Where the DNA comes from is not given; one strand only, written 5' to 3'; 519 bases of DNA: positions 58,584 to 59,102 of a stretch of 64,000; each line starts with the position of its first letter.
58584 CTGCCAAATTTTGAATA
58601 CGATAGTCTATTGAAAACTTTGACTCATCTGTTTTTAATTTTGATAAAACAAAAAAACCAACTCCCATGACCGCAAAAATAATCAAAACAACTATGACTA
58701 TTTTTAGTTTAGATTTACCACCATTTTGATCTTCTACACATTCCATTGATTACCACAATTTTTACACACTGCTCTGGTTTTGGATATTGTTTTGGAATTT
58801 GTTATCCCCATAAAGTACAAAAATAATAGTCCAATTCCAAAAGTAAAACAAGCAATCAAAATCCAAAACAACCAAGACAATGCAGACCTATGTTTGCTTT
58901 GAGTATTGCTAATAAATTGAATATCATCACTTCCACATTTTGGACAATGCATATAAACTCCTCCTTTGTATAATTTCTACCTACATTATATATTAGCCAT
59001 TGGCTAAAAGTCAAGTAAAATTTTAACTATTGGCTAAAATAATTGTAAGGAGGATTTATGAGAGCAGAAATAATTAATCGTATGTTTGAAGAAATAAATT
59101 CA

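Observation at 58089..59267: XRE-gated operon of three tiny zinc-ribbon/membrane proteins: uncharacterised module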

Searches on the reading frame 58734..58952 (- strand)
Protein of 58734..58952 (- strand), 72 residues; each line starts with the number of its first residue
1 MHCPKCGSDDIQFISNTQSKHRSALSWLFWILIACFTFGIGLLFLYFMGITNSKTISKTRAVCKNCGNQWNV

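Call 3: search_protein_families(library=pfam, proteins=[window:58734-58952:-], max_evalue=1)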
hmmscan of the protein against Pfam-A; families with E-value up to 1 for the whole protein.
window:58734-58952:- (72 aa): 29 families (the best 25 are shown)
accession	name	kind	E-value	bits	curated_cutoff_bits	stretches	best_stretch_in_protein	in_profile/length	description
PF01096.23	Zn_ribbon_TFIIS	-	0.00019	21.6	21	2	59-70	27-38/39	Transcription factor S-II (TFIIS)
PF10601.15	zf-LITAF-like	-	0.00025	21.6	23.8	1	1-69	6-65/70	LITAF-like zinc ribbon domain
PF08271.17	Zn_Ribbon_TF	-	0.00053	19.9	29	1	1-11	1-11/43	TFIIB zinc-binding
PF02701.20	Zn_ribbon_Dof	-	0.00079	20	26.6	1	52-70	20-38/59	Dof domain, zinc finger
PF08274.17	Zn_Ribbon_YjdM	-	0.00082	19.8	30.8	1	62-71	21-30/30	PhnA Zinc-Ribbon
PF22811.2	Zn_ribbon_NrdR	-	0.0023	18.3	27.2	1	1-18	1-18/42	Transcriptional repressor NrdR-like, N-terminal domain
PF20403.5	DUF6693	-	0.0031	18.1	31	1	26-51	14-94/104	Family of unknown function (DUF6693)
PF01599.25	Ribosomal_S27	-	0.0038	17.5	22.3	1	50-68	7-25/44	Ribosomal protein S27a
PF14803.11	Zn_ribbon_Nudix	-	0.0062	16.9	25.6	1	58-67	20-29/34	Nudix N-terminal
PF17353.8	DUF5381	-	0.0062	16.8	26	1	21-54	5-38/170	Family of unknown function (DUF5381)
PF12172.15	zf-ChsH2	-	0.0076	16.5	23.2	1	2-10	27-35/37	ChsH2, rubredoxin-like zinc ribbon domain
PF11781.13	Zn_ribbon_RRN7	-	0.0086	16.1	27.1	0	62-70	23-31/32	Zinc-finger of RNA-polymerase I-specific TFIIB, Rrn7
PF12760.12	Zn_ribbon_IS1595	-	0.011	16.1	25.4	1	2-16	20-34/46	Transposase zinc-ribbon domain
PF23451.1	Zn_ribbon_PaaD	-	0.011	15.8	27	1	2-16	16-30/53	PaaD zinc beta ribbon domain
PF13248.11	Zn_ribbon_3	-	0.015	15.2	27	0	2-8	18-24/26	zinc-ribbon domain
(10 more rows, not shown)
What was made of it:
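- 58734..58952 (-): Gene A, 72 aa: a LITAF-like zinc ribbon split by a 26-residue hydrophobic hairpin. Pfam zf-LITAF-like 21.6 bits (cutoff 23.8) across the full length (call 3).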

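Call 4: search_protein_families(library=ncbifam, proteins=[window:58734-58952:-], max_evalue=1)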
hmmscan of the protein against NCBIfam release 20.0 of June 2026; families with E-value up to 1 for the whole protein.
window:58734-58952:- (72 aa): 12 families
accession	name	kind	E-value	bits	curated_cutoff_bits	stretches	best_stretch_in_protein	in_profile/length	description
NF047912.1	ECs_2282_CxxC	subfamily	6.5e-05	22.8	37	1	1-17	3-19/60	ECs_2282 family putative zinc-binding protein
TIGR04165.1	methano_modCys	hypoth_equivalog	0.00063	19.9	60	1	2-67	9-43/50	TIGR04165 family Cys-rich peptide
TIGR04104.1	cxxc_20_cxxc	subfamily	0.0014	18.9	45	1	1-48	26-72/93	TIGR04104 family putative zinc finger protein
NF003008.0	PRK03824.1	equivalog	0.0041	17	125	0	1-13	108-120/135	hydrogenase nickel incorporation protein HypA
TIGR03655.1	anti_R_Lar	subfamily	0.0075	16.6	39.6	1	2-21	3-22/55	Lar family restriction alleviation protein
NF050000.1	IS1_IS1595_Zn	domain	0.016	15.8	28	0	3-11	1-9/34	IS1/IS1595 family N-terminal zinc-binding domain-containing protein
TIGR03831.1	YgiT_finger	domain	0.028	14.7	20.2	0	54-70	25-42/46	YgiT-type zinc finger protein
NF047723.1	TransFacS4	equivalog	0.037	14.5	120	0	2-20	62-80/90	transcription factor S4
TIGR02605.1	CxxC_CxxC_SSSS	subfamily_domain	0.04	14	31.3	0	2-13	28-39/52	FmdB family zinc ribbon protein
NF001669.0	PRK00432.1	equivalog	0.064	13.2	54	0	2-8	28-34/58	30S ribosomal protein S27ae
NF048018.1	IS256_N_4Cys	domain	0.067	13.8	27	1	2-12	1-11/31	transposase-like zinc-binding domain-containing protein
TIGR02098.1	MJ0042_CXXC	domain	0.73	9.6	20.9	0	62-72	26-37/38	MJ0042-type zinc finger domain-containing protein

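Call 5: search_protein_families(library=padloc, proteins=[window:58734-58952:-], max_evalue=1)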
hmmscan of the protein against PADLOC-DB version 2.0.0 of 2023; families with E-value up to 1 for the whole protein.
window:58734-58952:- (72 aa): 0 families

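Call 6: search_protein_families(library=phrogs, proteins=[window:58734-58952:-], max_evalue=1)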
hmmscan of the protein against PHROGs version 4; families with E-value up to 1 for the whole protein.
window:58734-58952:- (72 aa): 27 families (the best 25 are shown)
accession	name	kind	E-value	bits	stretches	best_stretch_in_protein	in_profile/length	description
phrog_3845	-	unknown function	2.4e-06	28.5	1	2-72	156-214/216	-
phrog_24502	-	other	4.4e-05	24.5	1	1-70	114-174/177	zinc-finger domain protein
phrog_6837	-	unknown function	5.6e-05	24.4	1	1-70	71-130/134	-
phrog_17723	-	unknown function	7e-05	23.7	1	1-18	5-22/47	-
phrog_2546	-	unknown function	0.0002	22.6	1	2-71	124-179/180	-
phrog_37018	-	unknown function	0.00029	22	1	2-69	95-152/157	-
phrog_3221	-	unknown function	0.0052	17.6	0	2-11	15-24/57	-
phrog_5516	-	unknown function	0.011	16.8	0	1-12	5-16/90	-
phrog_15197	-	unknown function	0.014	15.9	1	2-70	249-327/330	-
phrog_2945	-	unknown function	0.038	14.8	0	1-12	10-21/68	-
phrog_13157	-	unknown function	0.044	14.9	0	2-18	19-35/56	-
phrog_5602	-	unknown function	0.046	14.4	0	50-68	6-26/60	-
phrog_10675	-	unknown function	0.056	14.7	1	1-71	6-42/98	-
phrog_1305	-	DNA, RNA and nucleotide metabolism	0.056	13.8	1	2-71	18-60/226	DNA binding protein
phrog_7921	-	unknown function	0.057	14.7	0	1-15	1-15/70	-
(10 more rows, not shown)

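Call 14: find_homologous_proteins(query=window:58734-58952:-, max_evalue=0.01)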
Query window:58734-58952:- (72 aa): 9 proteins with E <= 0.01 among 9 candidates.
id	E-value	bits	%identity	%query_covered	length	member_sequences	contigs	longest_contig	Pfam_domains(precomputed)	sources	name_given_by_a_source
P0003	1.2e-40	154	94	100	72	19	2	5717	-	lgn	-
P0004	3.3e-34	134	81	100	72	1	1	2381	-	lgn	-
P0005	4.4e-34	133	79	100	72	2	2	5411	-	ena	-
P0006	1.1e-33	132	75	100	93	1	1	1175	-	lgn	-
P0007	3.2e-30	121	74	100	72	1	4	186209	-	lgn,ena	-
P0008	7.0e-30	120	86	89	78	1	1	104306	-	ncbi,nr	ncbi:MAG: hypothetical protein SPK63_03465 [Eubacteriales bacterium]|nr:hypothetical protein [Eubact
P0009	1.1e-29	119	69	100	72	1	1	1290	-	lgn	-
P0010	4.8e-27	111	69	100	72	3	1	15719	PF10601.15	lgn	-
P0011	1.1e-25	107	65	100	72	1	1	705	-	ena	-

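Call 15: find_encoding_contigs(protein=P0007, flank=6000, max_places=3)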
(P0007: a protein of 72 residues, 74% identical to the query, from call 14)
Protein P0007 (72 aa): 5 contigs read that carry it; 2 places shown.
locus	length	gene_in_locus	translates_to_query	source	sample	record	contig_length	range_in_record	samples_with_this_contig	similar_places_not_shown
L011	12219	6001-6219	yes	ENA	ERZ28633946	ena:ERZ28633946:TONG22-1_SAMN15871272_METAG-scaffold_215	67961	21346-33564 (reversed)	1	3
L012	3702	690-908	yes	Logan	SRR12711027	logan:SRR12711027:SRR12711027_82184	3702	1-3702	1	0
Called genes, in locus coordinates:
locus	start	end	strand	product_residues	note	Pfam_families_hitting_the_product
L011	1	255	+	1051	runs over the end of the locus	PF00133:tRNA-synt_1, PF09334:tRNA-synt_1g (faint), PF08264:Anticodon_1, PF19302:DUF5915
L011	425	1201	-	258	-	-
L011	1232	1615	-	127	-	PF01475:FUR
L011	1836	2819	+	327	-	PF01297:ZnuA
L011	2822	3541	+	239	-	PF00005:ABC_tran, PF02463:SMC_N, PF13401:AAA_22 (faint), PF13304:AAA_21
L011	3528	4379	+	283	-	PF00950:ABC-3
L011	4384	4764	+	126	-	-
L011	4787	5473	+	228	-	PF00849:PseudoU_synth_2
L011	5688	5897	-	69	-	PF01381:HTH_3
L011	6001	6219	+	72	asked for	-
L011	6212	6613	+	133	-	-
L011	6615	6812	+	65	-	-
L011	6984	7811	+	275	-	PF02498:Bro-N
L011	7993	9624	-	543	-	PF00118:Cpn60_TCP1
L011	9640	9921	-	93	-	PF00166:Cpn10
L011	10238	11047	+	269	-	-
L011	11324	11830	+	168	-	PF01252:Peptidase_A8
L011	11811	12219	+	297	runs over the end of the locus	PF01479:S4, PF00849:PseudoU_synth_2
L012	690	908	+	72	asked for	-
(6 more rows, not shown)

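Call 16: find_encoding_contigs(protein=P0008, flank=6000, max_places=3)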
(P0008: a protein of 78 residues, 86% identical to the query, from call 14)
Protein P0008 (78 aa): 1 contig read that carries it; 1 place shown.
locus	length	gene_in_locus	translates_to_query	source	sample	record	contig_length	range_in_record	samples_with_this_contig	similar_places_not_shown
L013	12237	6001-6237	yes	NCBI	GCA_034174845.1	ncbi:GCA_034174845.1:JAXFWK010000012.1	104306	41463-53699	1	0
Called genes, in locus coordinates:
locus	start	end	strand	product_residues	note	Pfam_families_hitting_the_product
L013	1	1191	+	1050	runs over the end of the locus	PF00133:tRNA-synt_1, PF09334:tRNA-synt_1g (faint), PF08264:Anticodon_1, PF19302:DUF5915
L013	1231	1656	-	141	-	PF01475:FUR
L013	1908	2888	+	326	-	PF01297:ZnuA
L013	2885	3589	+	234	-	PF00005:ABC_tran, PF02463:SMC_N, PF13304:AAA_21 (weak)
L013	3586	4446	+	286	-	PF00950:ABC-3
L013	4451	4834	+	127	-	-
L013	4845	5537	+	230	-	PF00849:PseudoU_synth_2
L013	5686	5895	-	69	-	PF01381:HTH_3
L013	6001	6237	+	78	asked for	-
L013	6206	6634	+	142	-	-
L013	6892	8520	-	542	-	PF00118:Cpn60_TCP1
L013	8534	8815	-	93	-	PF00166:Cpn10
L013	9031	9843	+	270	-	-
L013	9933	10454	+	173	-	PF01252:Peptidase_A8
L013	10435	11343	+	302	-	PF01479:S4, PF00849:PseudoU_synth_2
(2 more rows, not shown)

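Call 17: find_encoding_contigs(protein=P0010, flank=6000, max_places=3)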
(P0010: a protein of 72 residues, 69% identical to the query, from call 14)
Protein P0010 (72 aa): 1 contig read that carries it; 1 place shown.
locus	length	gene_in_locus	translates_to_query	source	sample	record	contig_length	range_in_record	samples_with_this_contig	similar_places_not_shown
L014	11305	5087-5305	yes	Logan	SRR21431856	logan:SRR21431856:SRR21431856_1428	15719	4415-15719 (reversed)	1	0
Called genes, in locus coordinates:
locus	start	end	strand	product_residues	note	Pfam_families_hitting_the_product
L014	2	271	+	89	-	?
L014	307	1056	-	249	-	PF20582:UPF0758_N (weak), PF12826:HHH_2 (weak), PF00633:HHH (weak), PF04002:RadC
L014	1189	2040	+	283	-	PF02645:DegV, PF13684:FakA-like_C (weak)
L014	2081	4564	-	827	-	PF00773:RNB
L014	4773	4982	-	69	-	PF01381:HTH_3 (weak)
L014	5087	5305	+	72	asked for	PF10601:zf-LITAF-like (faint)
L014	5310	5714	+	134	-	-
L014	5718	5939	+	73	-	PF13248:Zn_ribbon_3 (weak)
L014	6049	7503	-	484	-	PF00890:FAD_binding_2 (faint), PF03486:HI0933_like (faint), PF07992:Pyr_redox_2 (faint), PF21688:FAD-depend_C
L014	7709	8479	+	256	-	PF04402:SIMPL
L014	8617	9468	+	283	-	PF00763:THF_DHG_CYH, PF02882:THF_DHG_CYH_C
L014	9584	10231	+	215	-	PF01661:Macro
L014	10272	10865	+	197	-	PF01725:Ham1p_like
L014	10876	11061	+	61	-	-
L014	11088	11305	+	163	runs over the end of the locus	PF00588:SpoU_methylase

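Call 25: find_encoding_contigs(protein=P0005, flank=5000, max_places=3)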
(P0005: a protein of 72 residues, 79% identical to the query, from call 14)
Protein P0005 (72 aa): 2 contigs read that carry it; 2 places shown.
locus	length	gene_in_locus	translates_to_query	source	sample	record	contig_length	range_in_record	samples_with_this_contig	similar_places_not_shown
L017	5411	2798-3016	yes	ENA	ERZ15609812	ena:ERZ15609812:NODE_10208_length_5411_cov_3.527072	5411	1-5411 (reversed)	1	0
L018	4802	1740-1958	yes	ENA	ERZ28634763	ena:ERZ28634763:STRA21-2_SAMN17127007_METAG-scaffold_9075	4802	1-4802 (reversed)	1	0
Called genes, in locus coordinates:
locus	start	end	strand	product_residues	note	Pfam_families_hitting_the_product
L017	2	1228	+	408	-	?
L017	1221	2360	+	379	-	PF01098:FTSW_RODA_SPOVE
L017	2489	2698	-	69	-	PF01381:HTH_3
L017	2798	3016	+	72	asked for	-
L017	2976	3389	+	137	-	-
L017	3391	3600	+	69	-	-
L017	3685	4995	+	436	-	PF00275:EPSP_synthase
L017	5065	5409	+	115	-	?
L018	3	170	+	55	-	?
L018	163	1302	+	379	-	PF01098:FTSW_RODA_SPOVE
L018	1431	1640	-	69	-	PF01381:HTH_3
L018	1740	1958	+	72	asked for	-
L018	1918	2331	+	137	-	-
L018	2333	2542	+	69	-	-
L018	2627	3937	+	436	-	PF00275:EPSP_synthase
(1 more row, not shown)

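Call 40: find_related_loci(query=A2, collection=genome_contigs, flank=4000)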
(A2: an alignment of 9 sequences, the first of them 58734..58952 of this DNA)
Query A2 (72 aa) in genome_contigs; peptide patterns used: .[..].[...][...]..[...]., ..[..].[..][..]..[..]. (x = any residue, [..] = any of these).
127 stretches matched a pattern; 8 encode a relative of the query (tblastn E <= 1e-3); 8 distinct loci.
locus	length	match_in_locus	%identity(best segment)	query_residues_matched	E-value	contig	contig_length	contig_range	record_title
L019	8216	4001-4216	94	1-72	1e-43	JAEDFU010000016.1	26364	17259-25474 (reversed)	MAG: Clostridia bacterium isolate MAG092 NODE_1702_length_26364_cov_9.506709, whole genome shotgun sequence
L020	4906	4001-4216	65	1-72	6e-33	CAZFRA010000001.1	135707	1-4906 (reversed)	MAG TPA_asm: uncultured Lachnospiraceae bacterium isolate SRP141132_co2_62 genome assembly, contig: NODE_7_length_135707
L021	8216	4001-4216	67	1-72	9e-33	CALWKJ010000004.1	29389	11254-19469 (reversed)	MAG: uncultured Clostridia bacterium isolate BRZ_BV__bin68 genome assembly, contig: BRZ_BV__NODE_1476_length_29389_cov_4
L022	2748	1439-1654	71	1-72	2e-31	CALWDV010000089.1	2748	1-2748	MAG: uncultured Clostridia bacterium isolate BRZ_DT__bin11 genome assembly, contig: BRZ_DT__NODE_42559_length_2748_cov_5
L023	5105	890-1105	63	1-72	7e-31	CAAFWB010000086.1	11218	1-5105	MAG TPA_asm: Clostridia bacterium, isolate HGM11348, WGS project CAAFWB010000000 data, contig: SRS475534_10_k119_236262,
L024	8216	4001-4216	68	1-72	2e-27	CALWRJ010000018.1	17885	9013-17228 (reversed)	MAG: uncultured Clostridia bacterium isolate E08__bin294 genome assembly, contig: E08__k127_3118905, whole genome shotgu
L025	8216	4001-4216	61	1-72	2e-25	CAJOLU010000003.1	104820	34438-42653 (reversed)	uncultured Clostridia bacterium isolate Reindeer_2_mag_129 genome assembly, contig: scaffold_58, whole genome shotgun se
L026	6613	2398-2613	58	1-72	6e-23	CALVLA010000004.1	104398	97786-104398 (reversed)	MAG: uncultured Clostridia bacterium isolate BRZ_N__bin158 genome assembly, contig: BRZ_N__NODE_518_length_104398_cov_8.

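Call 44: find_related_loci(query=A2, collection=viral_contigs, flank=5000)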
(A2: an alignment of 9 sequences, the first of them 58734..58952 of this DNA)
Query A2 (72 aa) in viral_contigs; peptide patterns used: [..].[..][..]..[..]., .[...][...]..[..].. (x = any residue, [..] = any of these).
84 stretches matched a pattern, but none encodes a relative of the query by tblastn (E <= 1e-3).

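Call 54: search_dna_similar(query=window:58734-58952:-, collection=phages, mode=protein, max_evalue=0.01)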
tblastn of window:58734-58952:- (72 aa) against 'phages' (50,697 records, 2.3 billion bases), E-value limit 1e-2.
No match.

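Call 56: search_dna_similar(query=window:58734-58952:-, collection=plasmids, mode=protein, max_evalue=0.01)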
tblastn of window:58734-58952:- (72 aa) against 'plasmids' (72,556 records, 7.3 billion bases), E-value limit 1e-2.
No match.

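Call 63: search_solved_structures(query=A2, max_evalue=1)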
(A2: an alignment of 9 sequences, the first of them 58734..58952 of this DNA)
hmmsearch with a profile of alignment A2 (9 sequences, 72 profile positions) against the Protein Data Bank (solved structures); distinct sequences matched with E-value up to 1: 2.
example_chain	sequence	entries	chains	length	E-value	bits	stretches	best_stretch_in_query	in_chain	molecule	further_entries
6kmw_aI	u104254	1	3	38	0.74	13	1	24-47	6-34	Photosystem I reaction center subunit VIII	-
3a43_A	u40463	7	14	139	0.89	12.7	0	2-14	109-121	Hydrogenase nickel incorporation protein hypA | Probable hydrogenase nickel incorporation protein HypA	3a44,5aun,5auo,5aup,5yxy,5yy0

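Call 73: search_protein_families(library=pfam, proteins=[L023:1324-1839:+, L023:1991-3841:+, L024:4406-4828:+, L024:4852-5058:+, L024:5311-6465:-, L026:942-1856:-, L025:4559-6373:-, L020:3525-3830:-], max_evalue=0.01)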
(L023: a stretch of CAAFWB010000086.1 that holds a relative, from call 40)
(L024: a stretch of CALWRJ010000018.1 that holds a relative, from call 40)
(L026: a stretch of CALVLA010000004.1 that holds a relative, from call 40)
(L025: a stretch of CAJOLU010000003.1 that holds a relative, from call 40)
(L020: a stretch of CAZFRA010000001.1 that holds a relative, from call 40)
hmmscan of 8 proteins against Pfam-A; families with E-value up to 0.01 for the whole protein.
L023:1324-1839:+ (171 aa): 2 families
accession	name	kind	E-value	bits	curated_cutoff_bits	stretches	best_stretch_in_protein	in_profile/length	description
PF11645.14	PDDEXK_5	-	3e-05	24.5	26.1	1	37-129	6-97/138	PD-(D/E)XK endonuclease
PF04471.18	Mrr_cat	-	0.0096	16.5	21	0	42-125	10-96/115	Restriction endonuclease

L023:1991-3841:+ (616 aa): 3 families
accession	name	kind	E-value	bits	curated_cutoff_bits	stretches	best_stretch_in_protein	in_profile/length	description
PF20585.4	Pectate_lyase_5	-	1.1e-08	35.7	24.3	1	3-119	1-126/126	Putative pectate lyase-like adhesive domain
PF13731.11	WxL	-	0.001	19.6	25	0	511-615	87-214/214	WxL domain surface cell wall-binding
PF17936.7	Big_6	-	0.0056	17.3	27.6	0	408-467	5-66/83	Bacterial Ig domain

L024:4406-4828:+ (140 aa): 0 families

L024:4852-5058:+ (68 aa): 0 families

L024:5311-6465:- (384 aa): 0 families

L026:942-1856:- (304 aa): 1 family
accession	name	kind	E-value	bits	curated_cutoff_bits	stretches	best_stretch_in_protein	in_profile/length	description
PF03602.21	Cons_hypoth95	-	0.00031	20.9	24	1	99-176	65-140/182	Conserved hypothetical protein 95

L025:4559-6373:- (604 aa): 2 families
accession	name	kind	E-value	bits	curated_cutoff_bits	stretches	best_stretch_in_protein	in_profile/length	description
PF12799.13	LRR_4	-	1e-06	29.2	27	0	101-136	2-38/44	Leucine Rich repeats (2 copies)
PF23952.1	LRR_EndoS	-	0.002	18.8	27.9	0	69-141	37-101/116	Endo-beta-N-acetylglucosaminidase EndoS LRR domain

L020:3525-3830:- (101 aa): 4 families
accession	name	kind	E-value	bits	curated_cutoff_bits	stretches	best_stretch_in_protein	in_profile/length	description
PF01381.28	HTH_3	-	2.7e-07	30.9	23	1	10-65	1-55/55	Helix-turn-helix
PF13560.12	HTH_31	-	0.00023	21.9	27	1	12-64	8-60/64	Helix-turn-helix domain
PF12844.13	HTH_19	-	0.0013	19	30.2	1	8-65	2-58/64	Helix-turn-helix domain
PF13443.12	HTH_26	-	0.0021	18.7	22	1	9-68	1-60/63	Cro/C1-type HTH DNA-binding domain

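Call 74: search_protein_families(library=padloc, proteins=[L023:1324-1839:+, L023:1991-3841:+, L024:4406-4828:+, L024:4852-5058:+, L024:5311-6465:-, L026:942-1856:-, L011:6984-7811:+], max_evalue=0.01)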
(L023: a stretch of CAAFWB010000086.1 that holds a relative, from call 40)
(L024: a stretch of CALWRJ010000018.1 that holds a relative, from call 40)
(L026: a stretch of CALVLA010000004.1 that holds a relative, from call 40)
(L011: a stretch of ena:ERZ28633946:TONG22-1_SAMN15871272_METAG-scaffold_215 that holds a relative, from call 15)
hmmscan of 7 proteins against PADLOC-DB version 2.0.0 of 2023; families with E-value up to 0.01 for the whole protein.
L023:1324-1839:+ (171 aa): 0 families

L023:1991-3841:+ (616 aa): 0 families

L024:4406-4828:+ (140 aa): 0 families

L024:4852-5058:+ (68 aa): 0 families

L024:5311-6465:- (384 aa): 2 families
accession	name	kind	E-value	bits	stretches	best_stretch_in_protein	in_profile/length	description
PDLC04629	PDC-M40A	-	0.0028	15.5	1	241-310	9-81/169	-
PDLC01026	Cas8g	-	0.0099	12.7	0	305-375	107-182/718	"CRISPR-associated protein Csx17, subtype Dpsyc"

L026:942-1856:- (304 aa): 5 families
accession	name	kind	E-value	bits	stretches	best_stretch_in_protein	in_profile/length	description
PDLC04635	PDC-M41A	-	1e-76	256.7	1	11-300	6-295/298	-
PDLC04636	PDC-M41A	-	1.6e-48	163.9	1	11-297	4-278/281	-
PDLC04638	PDC-M41A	-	6.2e-23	79.8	2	84-284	59-260/275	-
PDLC04637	PDC-M41A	-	5.3e-14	50.2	1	97-300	17-224/226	-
PDLC04134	mad2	-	2.6e-05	21.2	1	91-170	306-380/492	mads_2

L011:6984-7811:+ (275 aa): 2 families
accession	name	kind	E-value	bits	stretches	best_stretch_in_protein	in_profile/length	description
PDLC04920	PDC-S13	-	7.4e-119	394.3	1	2-269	5-272/286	-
PDLC04841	PDC-S04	-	4.5e-14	50.8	1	3-107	6-113/292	-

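Call 75: predict_structure(alignment_id=A4)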
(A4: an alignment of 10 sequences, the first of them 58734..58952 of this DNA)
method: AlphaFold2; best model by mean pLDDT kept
length: 72 residues; sequences in the alignment: 10
mean_pLDDT: 68.2   pTM: 0.35
mean pLDDT of the five models: 68.2, 65.1, 60.0, 58.7, 55.5
residues with pLDDT >= 90: 0; 70-90: 27; 50-70: 44; < 50: 1
segments of 3 or more residues with pLDDT < 50: none
pLDDT, mean of each block of 10 residues (from residue 1): 78 65 60 68 63 60 82 72
secondary structure, 60 per line:
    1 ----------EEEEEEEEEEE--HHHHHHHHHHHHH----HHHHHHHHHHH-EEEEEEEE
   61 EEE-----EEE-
elements in order: E11-21 H24-36 H41-51 E53-63 E69-71
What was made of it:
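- On zf-LITAF-like (PF10601), for protein A: Only indirect support: helical arms of 13 and 11 residues (call 75, pLDDT 68) and basic residues on both flanks of the hydrophobic stretch.
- Closest known: Eukaryotic LITAF/SIMPLE domain. Same: The predicted helical hairpin has arms of 13 and 11 residues (call 75).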
